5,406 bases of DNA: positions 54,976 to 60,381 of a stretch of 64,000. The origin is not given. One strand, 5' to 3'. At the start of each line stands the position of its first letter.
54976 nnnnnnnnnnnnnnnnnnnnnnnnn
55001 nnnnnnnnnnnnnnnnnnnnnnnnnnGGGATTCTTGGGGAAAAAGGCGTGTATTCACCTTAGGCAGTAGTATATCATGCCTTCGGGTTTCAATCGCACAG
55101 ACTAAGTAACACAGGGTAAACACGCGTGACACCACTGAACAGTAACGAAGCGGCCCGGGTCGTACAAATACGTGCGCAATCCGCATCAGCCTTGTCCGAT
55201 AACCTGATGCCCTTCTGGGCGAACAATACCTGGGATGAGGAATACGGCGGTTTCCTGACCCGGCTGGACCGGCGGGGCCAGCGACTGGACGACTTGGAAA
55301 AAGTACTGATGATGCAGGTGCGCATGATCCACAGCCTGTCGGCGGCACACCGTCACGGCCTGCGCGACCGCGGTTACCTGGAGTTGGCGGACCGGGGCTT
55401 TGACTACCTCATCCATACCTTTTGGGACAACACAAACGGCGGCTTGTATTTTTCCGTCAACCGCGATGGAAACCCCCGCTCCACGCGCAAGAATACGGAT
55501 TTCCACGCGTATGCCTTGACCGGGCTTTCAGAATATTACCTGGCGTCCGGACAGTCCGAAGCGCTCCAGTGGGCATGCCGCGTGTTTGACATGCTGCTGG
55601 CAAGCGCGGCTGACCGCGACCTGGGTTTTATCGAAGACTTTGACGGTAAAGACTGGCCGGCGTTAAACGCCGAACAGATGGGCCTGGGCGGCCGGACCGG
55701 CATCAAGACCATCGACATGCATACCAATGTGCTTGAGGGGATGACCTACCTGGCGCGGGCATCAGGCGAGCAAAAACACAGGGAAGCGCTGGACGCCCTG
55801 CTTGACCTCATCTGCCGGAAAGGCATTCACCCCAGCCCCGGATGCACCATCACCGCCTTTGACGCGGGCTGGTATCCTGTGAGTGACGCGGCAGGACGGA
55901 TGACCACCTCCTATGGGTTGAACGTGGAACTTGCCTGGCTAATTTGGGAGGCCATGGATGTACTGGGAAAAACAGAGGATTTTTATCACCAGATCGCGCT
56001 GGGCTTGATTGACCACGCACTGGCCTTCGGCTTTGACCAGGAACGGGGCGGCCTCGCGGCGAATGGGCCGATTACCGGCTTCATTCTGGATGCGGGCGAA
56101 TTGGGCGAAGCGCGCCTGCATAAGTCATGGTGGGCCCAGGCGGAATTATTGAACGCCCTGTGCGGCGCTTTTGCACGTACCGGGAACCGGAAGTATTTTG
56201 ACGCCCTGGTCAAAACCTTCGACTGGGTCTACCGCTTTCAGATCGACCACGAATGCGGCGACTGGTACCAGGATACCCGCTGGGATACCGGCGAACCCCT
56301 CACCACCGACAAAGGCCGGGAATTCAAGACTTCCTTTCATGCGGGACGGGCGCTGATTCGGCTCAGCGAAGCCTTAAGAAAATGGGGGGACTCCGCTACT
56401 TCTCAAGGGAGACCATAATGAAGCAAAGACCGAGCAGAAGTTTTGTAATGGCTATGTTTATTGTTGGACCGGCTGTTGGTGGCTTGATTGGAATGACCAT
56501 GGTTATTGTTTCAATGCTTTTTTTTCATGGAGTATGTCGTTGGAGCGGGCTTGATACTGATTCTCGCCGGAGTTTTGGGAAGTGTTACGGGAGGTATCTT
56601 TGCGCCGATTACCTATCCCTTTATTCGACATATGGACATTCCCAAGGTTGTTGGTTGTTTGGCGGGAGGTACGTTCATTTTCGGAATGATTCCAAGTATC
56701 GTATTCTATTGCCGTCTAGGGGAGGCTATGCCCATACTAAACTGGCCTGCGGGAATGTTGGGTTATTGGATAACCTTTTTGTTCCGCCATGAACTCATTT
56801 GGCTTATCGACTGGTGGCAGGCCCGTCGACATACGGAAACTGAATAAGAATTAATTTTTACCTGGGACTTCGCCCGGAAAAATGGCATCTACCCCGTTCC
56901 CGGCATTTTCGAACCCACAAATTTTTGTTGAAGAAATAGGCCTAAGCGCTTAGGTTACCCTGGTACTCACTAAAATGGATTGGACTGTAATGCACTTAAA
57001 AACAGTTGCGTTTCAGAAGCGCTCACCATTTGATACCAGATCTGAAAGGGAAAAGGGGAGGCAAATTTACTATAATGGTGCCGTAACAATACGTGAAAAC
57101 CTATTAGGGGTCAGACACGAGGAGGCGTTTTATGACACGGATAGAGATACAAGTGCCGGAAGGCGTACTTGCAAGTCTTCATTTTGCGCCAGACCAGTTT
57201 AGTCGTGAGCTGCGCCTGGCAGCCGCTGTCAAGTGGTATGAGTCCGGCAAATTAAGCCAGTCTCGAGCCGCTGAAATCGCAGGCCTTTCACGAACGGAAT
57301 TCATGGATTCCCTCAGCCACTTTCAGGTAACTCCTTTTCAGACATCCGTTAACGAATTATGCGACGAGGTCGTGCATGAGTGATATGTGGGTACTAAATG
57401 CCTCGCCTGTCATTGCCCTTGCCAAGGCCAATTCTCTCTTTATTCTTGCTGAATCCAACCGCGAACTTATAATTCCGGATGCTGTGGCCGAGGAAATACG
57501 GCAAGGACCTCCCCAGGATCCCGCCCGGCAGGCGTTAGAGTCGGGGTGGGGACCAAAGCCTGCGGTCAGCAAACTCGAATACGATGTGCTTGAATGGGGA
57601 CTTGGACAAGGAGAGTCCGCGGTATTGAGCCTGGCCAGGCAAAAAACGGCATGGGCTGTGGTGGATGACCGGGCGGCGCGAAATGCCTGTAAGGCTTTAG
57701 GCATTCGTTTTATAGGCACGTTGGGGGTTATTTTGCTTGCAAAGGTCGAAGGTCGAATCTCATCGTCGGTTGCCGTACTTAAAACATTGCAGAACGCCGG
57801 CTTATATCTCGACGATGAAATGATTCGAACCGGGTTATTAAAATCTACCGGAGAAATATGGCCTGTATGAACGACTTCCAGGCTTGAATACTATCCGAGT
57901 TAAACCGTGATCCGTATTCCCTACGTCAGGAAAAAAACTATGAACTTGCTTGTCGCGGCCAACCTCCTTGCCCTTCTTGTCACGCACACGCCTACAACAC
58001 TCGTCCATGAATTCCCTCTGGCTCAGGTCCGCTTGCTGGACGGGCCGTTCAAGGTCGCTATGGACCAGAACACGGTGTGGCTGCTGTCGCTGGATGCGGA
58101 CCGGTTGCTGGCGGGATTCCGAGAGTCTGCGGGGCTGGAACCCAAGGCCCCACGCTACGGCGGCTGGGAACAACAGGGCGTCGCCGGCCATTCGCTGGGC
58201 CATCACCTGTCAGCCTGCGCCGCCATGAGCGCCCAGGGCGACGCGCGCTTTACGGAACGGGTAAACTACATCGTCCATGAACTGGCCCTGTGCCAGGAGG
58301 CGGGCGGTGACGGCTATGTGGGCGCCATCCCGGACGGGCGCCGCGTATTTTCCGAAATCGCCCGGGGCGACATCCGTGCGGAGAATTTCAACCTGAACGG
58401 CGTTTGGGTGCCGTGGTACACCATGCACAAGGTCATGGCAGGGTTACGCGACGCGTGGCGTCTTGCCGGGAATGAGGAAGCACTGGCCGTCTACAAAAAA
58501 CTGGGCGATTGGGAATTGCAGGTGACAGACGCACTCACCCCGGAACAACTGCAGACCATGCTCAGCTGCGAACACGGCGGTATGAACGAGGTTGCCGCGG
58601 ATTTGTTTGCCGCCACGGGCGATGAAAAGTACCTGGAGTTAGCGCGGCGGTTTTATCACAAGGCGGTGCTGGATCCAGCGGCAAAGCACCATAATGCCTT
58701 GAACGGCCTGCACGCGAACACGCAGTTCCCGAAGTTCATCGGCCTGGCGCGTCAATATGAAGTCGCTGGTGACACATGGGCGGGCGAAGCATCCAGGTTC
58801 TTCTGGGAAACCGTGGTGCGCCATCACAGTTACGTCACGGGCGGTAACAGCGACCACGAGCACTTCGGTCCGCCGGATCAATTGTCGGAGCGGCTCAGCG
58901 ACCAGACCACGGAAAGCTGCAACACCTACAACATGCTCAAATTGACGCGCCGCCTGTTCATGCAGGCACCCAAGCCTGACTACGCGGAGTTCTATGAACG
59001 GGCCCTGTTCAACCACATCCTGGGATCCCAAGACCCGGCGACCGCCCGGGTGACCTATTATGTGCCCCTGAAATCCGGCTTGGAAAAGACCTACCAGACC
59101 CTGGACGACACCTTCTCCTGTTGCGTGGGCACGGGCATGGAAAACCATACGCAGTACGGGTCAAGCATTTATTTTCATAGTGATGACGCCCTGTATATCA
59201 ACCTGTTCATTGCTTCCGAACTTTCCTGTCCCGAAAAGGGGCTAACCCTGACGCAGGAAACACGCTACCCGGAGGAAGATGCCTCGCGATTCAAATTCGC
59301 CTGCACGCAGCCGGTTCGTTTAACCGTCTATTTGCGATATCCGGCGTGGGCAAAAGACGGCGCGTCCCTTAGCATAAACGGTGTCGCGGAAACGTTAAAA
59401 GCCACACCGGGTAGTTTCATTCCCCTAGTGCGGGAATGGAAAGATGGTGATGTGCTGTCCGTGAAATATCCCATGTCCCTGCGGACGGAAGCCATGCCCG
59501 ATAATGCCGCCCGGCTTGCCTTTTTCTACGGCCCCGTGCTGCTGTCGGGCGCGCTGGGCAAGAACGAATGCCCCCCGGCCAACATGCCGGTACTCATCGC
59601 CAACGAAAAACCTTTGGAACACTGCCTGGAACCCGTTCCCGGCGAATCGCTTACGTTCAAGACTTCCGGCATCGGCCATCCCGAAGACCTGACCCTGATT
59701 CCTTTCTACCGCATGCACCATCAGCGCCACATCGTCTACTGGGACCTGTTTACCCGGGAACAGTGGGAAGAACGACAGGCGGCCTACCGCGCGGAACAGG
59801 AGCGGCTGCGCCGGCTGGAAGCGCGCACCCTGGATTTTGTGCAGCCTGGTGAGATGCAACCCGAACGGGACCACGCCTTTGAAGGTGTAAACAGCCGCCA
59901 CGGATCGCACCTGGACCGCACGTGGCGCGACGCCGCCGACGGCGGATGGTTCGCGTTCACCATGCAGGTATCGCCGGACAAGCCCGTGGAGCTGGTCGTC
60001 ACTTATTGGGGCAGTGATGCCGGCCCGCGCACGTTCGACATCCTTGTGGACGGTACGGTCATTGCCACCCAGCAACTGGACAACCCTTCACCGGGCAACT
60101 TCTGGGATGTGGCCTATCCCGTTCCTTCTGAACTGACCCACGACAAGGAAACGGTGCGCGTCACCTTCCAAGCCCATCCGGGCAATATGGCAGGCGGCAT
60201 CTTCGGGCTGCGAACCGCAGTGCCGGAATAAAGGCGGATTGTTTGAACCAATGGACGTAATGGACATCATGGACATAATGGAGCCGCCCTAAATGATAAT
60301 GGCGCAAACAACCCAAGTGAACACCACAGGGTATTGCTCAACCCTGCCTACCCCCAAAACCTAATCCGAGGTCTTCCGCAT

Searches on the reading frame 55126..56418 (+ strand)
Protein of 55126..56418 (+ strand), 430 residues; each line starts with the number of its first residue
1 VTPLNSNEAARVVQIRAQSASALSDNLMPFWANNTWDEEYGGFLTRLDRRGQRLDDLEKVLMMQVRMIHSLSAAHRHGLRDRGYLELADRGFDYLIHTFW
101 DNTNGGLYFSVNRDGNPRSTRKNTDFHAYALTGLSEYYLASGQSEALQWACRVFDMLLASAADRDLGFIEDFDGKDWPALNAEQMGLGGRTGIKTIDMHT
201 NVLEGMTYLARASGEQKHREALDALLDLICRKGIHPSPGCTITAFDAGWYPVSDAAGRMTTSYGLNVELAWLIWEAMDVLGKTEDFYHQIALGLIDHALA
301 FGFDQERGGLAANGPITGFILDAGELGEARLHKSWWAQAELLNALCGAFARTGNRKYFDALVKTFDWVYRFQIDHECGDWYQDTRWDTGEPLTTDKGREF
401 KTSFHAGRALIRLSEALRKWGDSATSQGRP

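Call 10: search_protein_families(library=pfam, proteins=[window:55126-56418:+])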
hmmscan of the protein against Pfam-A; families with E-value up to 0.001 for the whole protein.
window:55126-56418:+ (430 aa): 3 families
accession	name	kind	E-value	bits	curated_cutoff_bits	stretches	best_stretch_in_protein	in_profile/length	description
PF07221.17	GlcNAc_2-epim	-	3.8e-33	115.6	23.4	1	42-387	1-327/347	N-acylglucosamine 2-epimerase (GlcNAc 2-epimerase)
PF03663.20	Glyco_hydro_76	-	2e-07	31.3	25.9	1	79-227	108-249/366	Glycosyl hydrolase family 76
PF07944.18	Beta-AFase-like_GH127_cat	-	5.5e-05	22.8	24.9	0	69-157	88-157/376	Beta-L-arabinofuranosidase, GH127 catalytic domain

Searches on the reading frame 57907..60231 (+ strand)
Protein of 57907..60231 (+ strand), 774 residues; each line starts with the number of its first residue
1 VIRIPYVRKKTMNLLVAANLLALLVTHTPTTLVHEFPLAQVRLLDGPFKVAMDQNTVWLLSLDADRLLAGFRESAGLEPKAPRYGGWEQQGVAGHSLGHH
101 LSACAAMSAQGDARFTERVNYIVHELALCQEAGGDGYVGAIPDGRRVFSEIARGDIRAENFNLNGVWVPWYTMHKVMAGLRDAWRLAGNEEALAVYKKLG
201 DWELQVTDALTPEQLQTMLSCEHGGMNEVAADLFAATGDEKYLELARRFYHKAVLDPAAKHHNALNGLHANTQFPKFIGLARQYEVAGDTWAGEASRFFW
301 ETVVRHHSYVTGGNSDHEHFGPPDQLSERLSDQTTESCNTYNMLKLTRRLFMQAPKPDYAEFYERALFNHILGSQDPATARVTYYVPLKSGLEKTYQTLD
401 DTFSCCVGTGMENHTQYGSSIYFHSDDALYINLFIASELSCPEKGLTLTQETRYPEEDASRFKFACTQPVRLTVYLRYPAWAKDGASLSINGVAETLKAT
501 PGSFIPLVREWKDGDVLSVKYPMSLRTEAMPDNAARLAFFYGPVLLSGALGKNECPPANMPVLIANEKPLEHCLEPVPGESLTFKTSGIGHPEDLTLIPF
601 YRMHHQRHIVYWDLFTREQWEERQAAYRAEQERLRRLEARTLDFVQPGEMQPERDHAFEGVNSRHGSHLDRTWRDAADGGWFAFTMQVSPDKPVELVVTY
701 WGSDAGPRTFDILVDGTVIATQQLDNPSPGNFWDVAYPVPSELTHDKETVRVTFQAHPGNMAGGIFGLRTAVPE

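Call 10: search_protein_families(library=pfam, proteins=[window:57907-60231:+])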
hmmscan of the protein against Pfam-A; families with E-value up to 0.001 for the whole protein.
window:57907-60231:+ (774 aa): 4 families
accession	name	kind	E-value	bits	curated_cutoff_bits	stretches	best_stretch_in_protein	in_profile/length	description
PF07944.18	Beta-AFase-like_GH127_cat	-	7.5e-122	407.4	24.9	1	40-418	1-375/376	Beta-L-arabinofuranosidase, GH127 catalytic domain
PF20620.4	DUF6805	-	3.6e-27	95.7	27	1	636-769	1-131/133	Family of unknown function (DUF6805)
PF20736.2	Glyco_hydro127M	-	5.5e-23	81.4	24.2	1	429-523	2-95/95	Beta-L-arabinofuranosidase, GH127 middle domain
PF16375.10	DUF4986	-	4.3e-10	40.5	29.5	1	554-612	23-84/84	Domain of unknown function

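Call 47: find_homologous_proteins(query=window:57940-60231:+, max_evalue=1e-100)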
Query window:57940-60231:+ (763 aa): 7947 proteins with E <= 1e-100 among 8000 candidates; the best 120 are listed.
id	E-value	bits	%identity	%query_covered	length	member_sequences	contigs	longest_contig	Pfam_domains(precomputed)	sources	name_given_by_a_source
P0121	0.0e+0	1600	88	100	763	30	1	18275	PF20736.3,PF07944.19,PF16375.12,PF20620.5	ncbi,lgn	-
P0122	0.0e+0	1583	87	98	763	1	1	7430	PF20736.3,PF07944.19,PF16375.12,PF20620.5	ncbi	-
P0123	0.0e+0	1505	83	100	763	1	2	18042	PF20736.3,PF07944.19,PF16375.12,PF20620.5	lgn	-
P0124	0.0e+0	1497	82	100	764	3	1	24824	PF20736.3,PF07944.19,PF16375.12,PF20620.5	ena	-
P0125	0.0e+0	1491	81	100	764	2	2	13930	PF20736.3,PF07944.19,PF16375.12,PF20620.5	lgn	-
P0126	0.0e+0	1356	74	100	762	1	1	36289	PF20736.3,PF07944.19,PF16375.12,PF20620.5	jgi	jgi:uncharacterized protein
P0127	0.0e+0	1341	73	100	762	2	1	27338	PF20736.3,PF07944.19,PF16375.12,PF20620.5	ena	-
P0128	0.0e+0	1317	72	100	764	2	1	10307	PF20736.3,PF07944.19,PF16375.12,PF20620.5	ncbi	-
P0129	0.0e+0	1193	67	99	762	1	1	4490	PF20736.3,PF07944.19,PF16375.12,PF20620.5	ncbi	-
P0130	0.0e+0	1192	67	100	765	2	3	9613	PF20736.3,PF07944.19,PF16375.12,PF20620.5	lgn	-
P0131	0.0e+0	1191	66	99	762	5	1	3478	PF20736.3,PF07944.19,PF16375.12,PF20620.5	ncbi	-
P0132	0.0e+0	1113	63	96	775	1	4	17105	PF20736.3,PF07944.19,PF16375.12,PF20620.5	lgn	-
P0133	0.0e+0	1105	63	97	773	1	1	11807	PF20736.3,PF07944.19,PF16375.12,PF20620.5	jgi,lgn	-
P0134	0.0e+0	1104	63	96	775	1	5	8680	PF20736.3,PF07944.19,PF16375.12,PF20620.5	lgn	-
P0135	0.0e+0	1102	62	100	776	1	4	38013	PF20736.3,PF07944.19,PF16375.12,PF20620.5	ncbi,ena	-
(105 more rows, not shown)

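Call 48: find_encoding_contigs(protein=P0121, flank=10000, max_places=2)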
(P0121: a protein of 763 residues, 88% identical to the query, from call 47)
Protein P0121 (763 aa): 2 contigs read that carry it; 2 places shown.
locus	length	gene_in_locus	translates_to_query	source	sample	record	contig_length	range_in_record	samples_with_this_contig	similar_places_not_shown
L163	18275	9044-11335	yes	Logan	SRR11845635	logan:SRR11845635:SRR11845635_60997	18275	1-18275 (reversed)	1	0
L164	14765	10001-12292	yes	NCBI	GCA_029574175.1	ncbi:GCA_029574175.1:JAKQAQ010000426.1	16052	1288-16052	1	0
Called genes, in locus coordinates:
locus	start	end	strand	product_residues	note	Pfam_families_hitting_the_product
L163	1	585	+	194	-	?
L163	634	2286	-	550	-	-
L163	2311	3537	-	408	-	PF00150:Cellulase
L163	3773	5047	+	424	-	PF03721:UDPG_MGDP_dh_N, PF00984:UDPG_MGDP_dh, PF03720:UDPG_MGDP_dh_C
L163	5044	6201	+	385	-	PF02350:Epimerase_2, PF13579:Glyco_trans_4_4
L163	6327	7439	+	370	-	-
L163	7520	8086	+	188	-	PF14076:DUF4258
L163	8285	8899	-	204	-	-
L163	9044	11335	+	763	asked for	PF07944:Beta-AFase-like_GH127_cat, PF20736:Glyco_hydro127M, PF16375:DUF4986, PF20620:DUF6805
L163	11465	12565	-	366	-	PF12679:ABC2_membrane_2, PF12698:ABC2_membrane_3, PF01061:ABC2_membrane, PF12730:ABC2_membrane_4 (weak)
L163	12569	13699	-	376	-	PF12679:ABC2_membrane_2, PF12698:ABC2_membrane_3, PF01061:ABC2_membrane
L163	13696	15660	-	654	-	PF13476:AAA_23 (faint), PF13555:AAA_29 (faint), PF00005:ABC_tran, PF13304:AAA_21 (weak), PF00005:ABC_tran, PF13304:AAA_21, PF13732:DrrA1-3_C (weak)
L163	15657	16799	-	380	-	PF25973:BSH_CzcB (faint), PF25881:HH_YBHG, PF25954:Beta-barrel_RND_2, PF25990:Beta-barrel_YknX, PF26002:Beta-barrel_AprE (weak)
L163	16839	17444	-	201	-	PF00440:TetR_N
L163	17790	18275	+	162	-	?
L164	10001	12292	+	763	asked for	PF07944:Beta-AFase-like_GH127_cat, PF20736:Glyco_hydro127M, PF16375:DUF4986, PF20620:DUF6805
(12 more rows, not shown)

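Call 49: find_encoding_contigs(protein=P0123, flank=10000, max_places=2)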
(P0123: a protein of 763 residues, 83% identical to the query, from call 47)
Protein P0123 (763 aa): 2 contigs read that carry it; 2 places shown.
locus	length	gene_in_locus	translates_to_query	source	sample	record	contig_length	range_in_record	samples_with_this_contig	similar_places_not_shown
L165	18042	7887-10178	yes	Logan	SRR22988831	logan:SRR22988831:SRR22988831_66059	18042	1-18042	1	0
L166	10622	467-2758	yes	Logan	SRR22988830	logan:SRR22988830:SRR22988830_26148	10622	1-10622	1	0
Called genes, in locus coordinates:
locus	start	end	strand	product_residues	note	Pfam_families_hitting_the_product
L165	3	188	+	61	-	?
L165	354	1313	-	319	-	PF01458:SUFBD_core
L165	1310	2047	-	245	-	PF13476:AAA_23 (faint), PF00005:ABC_tran, PF02463:SMC_N (weak), PF13304:AAA_21 (weak)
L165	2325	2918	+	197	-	PF00081:Sod_Fe_N, PF02777:Sod_Fe_C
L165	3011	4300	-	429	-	PF00657:Lipase_GDSL, PF13472:Lipase_GDSL_2, PF06439:3keto-disac_hyd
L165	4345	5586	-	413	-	-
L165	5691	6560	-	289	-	PF08282:Hydrolase_3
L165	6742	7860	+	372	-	PF03663:Glyco_hydro_76 (faint), PF07221:GlcNAc_2-epim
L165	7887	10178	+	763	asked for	PF07944:Beta-AFase-like_GH127_cat, PF20736:Glyco_hydro127M, PF16375:DUF4986, PF20620:DUF6805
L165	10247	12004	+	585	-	PF08497:Radical_SAM_N, PF04055:Radical_SAM (weak), PF11842:DUF3362 (weak)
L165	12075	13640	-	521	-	-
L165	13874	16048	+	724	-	PF13360:PQQ_2 (faint), PF23381:Beta-prop_IFT122_1st (faint), PF25174:Beta-prop_THOC3 (faint), PF24814:WD40_Prp19 (faint), PF25175:Beta-prop_WDR5 (weak)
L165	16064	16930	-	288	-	-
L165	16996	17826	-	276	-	PF01261:AP_endonuc_2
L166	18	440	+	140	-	PF07221:GlcNAc_2-epim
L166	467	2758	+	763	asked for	PF07944:Beta-AFase-like_GH127_cat, PF20736:Glyco_hydro127M, PF16375:DUF4986, PF20620:DUF6805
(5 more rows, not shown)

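Call 50: find_encoding_contigs(protein=P0124, flank=10000, max_places=2)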
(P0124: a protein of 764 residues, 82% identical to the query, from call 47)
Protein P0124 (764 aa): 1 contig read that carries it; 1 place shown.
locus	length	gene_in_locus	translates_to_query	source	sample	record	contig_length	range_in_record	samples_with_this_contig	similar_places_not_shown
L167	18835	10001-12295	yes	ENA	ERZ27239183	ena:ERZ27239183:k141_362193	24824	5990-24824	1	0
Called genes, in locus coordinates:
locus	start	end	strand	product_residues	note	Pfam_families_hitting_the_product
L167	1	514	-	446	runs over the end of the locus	PF02812:ELFV_dehydrog_N, PF00208:ELFV_dehydrog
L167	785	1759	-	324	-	PF00389:2-Hacid_dh, PF02826:2-Hacid_dh_C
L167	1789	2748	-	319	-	PF01458:SUFBD_core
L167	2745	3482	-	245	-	PF00005:ABC_tran, PF02463:SMC_N (weak), PF13304:AAA_21 (weak)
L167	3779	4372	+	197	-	PF00081:Sod_Fe_N, PF02777:Sod_Fe_C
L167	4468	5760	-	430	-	PF00657:Lipase_GDSL, PF13472:Lipase_GDSL_2, PF06439:3keto-disac_hyd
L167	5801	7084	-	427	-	-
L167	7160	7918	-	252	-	PF08282:Hydrolase_3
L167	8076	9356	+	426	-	PF07221:GlcNAc_2-epim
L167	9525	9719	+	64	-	-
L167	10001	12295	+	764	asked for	PF07944:Beta-AFase-like_GH127_cat, PF20736:Glyco_hydro127M, PF16375:DUF4986, PF20620:DUF6805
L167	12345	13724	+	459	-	PF13088:BNR_2 (faint), PF15892:BNR_4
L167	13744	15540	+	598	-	PF08497:Radical_SAM_N, PF04055:Radical_SAM (weak)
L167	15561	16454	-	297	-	-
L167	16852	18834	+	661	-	?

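Call 51: find_encoding_contigs(protein=P0126, flank=10000, max_places=2)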
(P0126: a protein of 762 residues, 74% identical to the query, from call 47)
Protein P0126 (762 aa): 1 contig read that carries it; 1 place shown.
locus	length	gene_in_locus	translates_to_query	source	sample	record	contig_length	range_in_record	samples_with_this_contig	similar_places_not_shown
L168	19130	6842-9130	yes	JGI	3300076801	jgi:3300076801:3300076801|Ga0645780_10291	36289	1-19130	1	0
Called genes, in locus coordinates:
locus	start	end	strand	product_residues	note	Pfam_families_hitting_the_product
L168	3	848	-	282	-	?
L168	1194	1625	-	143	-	PF07963:N_methyl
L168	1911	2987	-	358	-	PF02445:NadA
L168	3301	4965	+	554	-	PF02463:SMC_N, PF13476:AAA_23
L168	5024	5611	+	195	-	PF18306:LDcluster4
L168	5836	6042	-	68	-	-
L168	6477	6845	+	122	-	-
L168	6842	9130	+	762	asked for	PF07944:Beta-AFase-like_GH127_cat, PF20736:Glyco_hydro127M, PF16375:DUF4986, PF20620:DUF6805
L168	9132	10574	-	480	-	PF04909:Amidohydro_2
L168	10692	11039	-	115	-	-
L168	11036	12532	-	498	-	-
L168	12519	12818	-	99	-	-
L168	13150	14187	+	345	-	PF01075:Glyco_transf_9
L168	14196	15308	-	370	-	PF00248:Aldo_ket_red, PF13183:Fer4_8 (weak), PF13187:Fer4_9 (faint)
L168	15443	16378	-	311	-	PF00072:Response_reg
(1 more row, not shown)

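Call 64: find_encoding_contigs(protein=P0125, flank=10000, max_places=2)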
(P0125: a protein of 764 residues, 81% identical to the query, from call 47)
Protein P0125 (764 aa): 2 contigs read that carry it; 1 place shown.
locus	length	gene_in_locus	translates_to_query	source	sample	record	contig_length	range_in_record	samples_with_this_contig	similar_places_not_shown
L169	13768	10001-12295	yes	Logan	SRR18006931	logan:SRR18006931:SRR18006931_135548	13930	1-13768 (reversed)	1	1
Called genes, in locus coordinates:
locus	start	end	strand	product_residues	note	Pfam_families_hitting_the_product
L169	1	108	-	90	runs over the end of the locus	?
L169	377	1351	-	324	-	PF00389:2-Hacid_dh, PF02826:2-Hacid_dh_C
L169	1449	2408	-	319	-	PF01458:SUFBD_core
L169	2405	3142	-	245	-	PF00005:ABC_tran, PF02463:SMC_N (weak), PF13304:AAA_21 (weak)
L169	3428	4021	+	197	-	PF00081:Sod_Fe_N, PF02777:Sod_Fe_C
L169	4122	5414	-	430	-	PF00657:Lipase_GDSL, PF13472:Lipase_GDSL_2, PF06439:3keto-disac_hyd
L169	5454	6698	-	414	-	-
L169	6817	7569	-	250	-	PF08282:Hydrolase_3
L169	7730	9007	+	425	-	PF07221:GlcNAc_2-epim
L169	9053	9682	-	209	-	-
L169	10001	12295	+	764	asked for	PF07944:Beta-AFase-like_GH127_cat, PF20736:Glyco_hydro127M, PF16375:DUF4986, PF20620:DUF6805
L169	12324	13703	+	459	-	PF13088:BNR_2 (faint), PF15892:BNR_4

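Call 65: find_encoding_contigs(protein=P0127, flank=10000, max_places=1)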
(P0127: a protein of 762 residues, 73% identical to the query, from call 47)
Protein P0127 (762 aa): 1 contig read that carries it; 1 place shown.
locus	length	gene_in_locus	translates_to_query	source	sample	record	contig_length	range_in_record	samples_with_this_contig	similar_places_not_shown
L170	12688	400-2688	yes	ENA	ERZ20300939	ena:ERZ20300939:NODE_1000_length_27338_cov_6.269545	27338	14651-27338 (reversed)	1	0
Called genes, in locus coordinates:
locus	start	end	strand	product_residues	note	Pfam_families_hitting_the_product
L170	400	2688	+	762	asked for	PF07944:Beta-AFase-like_GH127_cat, PF20736:Glyco_hydro127M, PF16375:DUF4986, PF20620:DUF6805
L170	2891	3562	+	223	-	PF03006:HlyIII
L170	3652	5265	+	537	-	-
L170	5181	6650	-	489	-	PF02310:B12-binding, PF04055:Radical_SAM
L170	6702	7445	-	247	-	PF01209:Ubie_methyltran, PF03141:Methyltransf_29 (weak), PF13489:Methyltransf_23, PF07021:MetW (weak), PF08241:Methyltransf_11, PF08242:Methyltransf_12, PF13649:Methyltransf_25, PF13847:Methyltransf_31, +1 more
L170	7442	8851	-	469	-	PF00890:FAD_binding_2 (weak), PF01266:DAO (weak), PF01494:FAD_binding_3 (faint), PF07992:Pyr_redox_2 (faint), PF13450:NAD_binding_8, PF01593:Amino_oxidase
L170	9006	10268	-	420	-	PF01041:DegT_DnrJ_EryC1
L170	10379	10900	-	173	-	-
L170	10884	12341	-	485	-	PF11104:PilM_2, PF05134:T2SSL (weak)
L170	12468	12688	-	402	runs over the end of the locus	PF21687:T2SSK_1st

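Call 72: find_encoding_contigs(protein=P0122, flank=10000, max_places=2)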
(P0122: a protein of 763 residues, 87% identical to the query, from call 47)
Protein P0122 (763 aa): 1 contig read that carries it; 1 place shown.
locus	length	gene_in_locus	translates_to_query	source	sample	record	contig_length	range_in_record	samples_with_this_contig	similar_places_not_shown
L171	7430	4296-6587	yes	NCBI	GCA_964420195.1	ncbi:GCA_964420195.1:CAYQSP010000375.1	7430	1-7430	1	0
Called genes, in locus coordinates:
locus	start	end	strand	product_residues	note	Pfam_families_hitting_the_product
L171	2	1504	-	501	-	?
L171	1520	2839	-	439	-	PF00919:UPF0004, PF04055:Radical_SAM, PF01938:TRAM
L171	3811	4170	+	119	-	PF03683:UPF0175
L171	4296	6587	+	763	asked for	PF07944:Beta-AFase-like_GH127_cat, PF20736:Glyco_hydro127M, PF16375:DUF4986, PF20620:DUF6805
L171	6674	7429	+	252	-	?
